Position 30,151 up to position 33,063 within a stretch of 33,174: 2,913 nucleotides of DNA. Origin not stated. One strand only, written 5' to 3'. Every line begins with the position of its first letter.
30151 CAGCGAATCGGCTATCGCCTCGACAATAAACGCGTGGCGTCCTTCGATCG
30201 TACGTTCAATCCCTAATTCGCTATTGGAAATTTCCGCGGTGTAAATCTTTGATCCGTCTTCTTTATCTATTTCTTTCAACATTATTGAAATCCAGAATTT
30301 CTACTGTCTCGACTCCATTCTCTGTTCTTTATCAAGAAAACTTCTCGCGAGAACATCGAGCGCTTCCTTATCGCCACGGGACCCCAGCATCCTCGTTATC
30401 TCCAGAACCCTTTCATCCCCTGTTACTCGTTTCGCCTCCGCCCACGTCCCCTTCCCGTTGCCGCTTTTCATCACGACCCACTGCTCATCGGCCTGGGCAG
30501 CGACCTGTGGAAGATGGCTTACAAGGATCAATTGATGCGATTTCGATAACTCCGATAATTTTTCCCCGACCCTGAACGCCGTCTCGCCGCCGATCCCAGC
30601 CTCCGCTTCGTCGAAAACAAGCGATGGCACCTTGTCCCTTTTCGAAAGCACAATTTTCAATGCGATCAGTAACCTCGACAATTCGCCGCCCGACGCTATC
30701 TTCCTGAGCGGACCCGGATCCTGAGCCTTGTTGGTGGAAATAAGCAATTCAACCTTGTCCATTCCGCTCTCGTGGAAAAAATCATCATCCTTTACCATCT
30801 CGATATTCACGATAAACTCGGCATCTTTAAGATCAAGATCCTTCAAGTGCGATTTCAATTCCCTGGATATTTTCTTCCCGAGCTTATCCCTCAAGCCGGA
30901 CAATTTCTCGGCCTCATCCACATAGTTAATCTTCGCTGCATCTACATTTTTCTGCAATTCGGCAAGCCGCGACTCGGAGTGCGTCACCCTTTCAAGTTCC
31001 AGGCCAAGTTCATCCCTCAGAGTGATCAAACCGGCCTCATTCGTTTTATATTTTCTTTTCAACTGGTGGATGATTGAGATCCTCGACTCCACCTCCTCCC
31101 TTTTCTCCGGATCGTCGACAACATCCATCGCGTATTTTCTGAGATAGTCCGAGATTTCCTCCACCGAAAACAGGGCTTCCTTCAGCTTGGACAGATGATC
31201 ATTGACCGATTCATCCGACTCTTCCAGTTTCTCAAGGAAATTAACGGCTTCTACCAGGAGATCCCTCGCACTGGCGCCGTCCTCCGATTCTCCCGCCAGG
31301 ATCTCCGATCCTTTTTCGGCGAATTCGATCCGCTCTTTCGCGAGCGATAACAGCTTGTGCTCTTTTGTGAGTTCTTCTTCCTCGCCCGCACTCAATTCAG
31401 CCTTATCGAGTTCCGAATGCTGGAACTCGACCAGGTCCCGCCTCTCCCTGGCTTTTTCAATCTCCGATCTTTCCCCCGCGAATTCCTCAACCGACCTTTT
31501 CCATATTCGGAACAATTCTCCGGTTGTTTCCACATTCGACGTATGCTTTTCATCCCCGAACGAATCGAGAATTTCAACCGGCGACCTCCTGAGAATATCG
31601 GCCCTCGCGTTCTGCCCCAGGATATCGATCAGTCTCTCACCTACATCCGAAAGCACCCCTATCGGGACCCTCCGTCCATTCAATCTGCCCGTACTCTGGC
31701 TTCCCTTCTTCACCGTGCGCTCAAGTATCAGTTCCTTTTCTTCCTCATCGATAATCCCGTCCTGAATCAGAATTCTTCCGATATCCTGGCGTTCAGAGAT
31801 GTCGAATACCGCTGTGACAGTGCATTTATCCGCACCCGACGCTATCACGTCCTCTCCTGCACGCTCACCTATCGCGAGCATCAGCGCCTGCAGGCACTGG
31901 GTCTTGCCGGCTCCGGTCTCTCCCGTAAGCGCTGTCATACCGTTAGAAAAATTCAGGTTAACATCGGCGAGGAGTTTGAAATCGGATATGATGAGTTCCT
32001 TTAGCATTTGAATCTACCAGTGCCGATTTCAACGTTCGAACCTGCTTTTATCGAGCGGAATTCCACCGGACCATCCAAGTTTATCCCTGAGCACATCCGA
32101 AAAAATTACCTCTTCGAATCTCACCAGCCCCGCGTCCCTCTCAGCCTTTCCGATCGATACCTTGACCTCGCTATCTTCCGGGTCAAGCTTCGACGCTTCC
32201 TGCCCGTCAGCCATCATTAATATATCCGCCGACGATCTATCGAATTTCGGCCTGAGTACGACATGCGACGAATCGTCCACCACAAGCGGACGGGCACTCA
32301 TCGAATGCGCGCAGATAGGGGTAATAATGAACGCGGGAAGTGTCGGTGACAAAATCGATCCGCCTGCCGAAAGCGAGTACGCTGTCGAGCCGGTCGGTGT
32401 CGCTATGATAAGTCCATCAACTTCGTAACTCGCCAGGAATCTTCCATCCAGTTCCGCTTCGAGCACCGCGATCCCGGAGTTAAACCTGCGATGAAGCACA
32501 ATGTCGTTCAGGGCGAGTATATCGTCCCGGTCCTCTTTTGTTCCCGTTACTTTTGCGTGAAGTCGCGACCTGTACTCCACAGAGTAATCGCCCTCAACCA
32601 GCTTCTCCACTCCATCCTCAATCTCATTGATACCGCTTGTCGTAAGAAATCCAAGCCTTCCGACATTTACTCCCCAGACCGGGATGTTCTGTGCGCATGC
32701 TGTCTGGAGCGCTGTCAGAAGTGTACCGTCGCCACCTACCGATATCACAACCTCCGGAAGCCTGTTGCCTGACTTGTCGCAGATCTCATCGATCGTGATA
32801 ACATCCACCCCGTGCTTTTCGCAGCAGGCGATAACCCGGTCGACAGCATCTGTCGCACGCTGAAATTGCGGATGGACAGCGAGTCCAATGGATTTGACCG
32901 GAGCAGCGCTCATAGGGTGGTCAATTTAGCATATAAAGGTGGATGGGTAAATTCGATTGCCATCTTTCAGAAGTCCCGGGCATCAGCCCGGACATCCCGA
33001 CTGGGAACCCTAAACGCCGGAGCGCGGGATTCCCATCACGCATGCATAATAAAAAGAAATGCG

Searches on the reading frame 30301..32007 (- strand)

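Call 72: search_protein_families(library=pfam, proteins=[window:30301-32007:-], max_evalue=0.001)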
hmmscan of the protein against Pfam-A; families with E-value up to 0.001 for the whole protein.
window:30301-32007:- (568 aa): 5 families
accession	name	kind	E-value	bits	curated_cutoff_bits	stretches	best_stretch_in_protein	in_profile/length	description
PF02463.25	SMC_N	-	8.1e-18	65.1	40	1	1-517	1-216/220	RecF/RecN/SMC N terminal domain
PF13175.12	AAA_15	-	1.3e-07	32.1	32.1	1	1-501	1-372/374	AAA ATPase domain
PF13476.12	AAA_23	-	1.3e-06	29.7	27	1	5-284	2-168/201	AAA domain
PF13401.12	AAA_22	-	7.2e-06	26.8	27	0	21-55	4-33/130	AAA domain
PF00005.33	ABC_tran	-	0.00049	21.2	25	0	14-210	2-114/137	ABC transporter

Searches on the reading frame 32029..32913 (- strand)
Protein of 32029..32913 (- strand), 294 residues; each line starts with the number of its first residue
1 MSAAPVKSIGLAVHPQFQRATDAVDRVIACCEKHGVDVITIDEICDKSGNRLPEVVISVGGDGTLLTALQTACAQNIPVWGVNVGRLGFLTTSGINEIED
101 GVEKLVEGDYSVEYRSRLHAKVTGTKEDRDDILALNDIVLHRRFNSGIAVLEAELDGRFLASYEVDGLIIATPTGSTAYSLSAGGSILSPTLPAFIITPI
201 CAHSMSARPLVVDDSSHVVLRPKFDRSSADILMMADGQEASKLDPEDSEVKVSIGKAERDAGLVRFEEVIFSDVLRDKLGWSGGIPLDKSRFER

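Call 72: search_protein_families(library=pfam, proteins=[window:32029-32913:-], max_evalue=0.001)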
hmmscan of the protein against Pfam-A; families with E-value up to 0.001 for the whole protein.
window:32029-32913:- (294 aa): 2 families
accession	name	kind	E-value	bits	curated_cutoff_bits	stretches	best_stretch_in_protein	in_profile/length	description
PF20143.4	NAD_kinase_C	-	1.4e-32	112.6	23.7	1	135-258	1-120/126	ATP-NAD kinase C-terminal domain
PF01513.26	NAD_kinase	-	2.7e-12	47.6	25.5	1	39-110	60-130/130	ATP-NAD kinase N-terminal domain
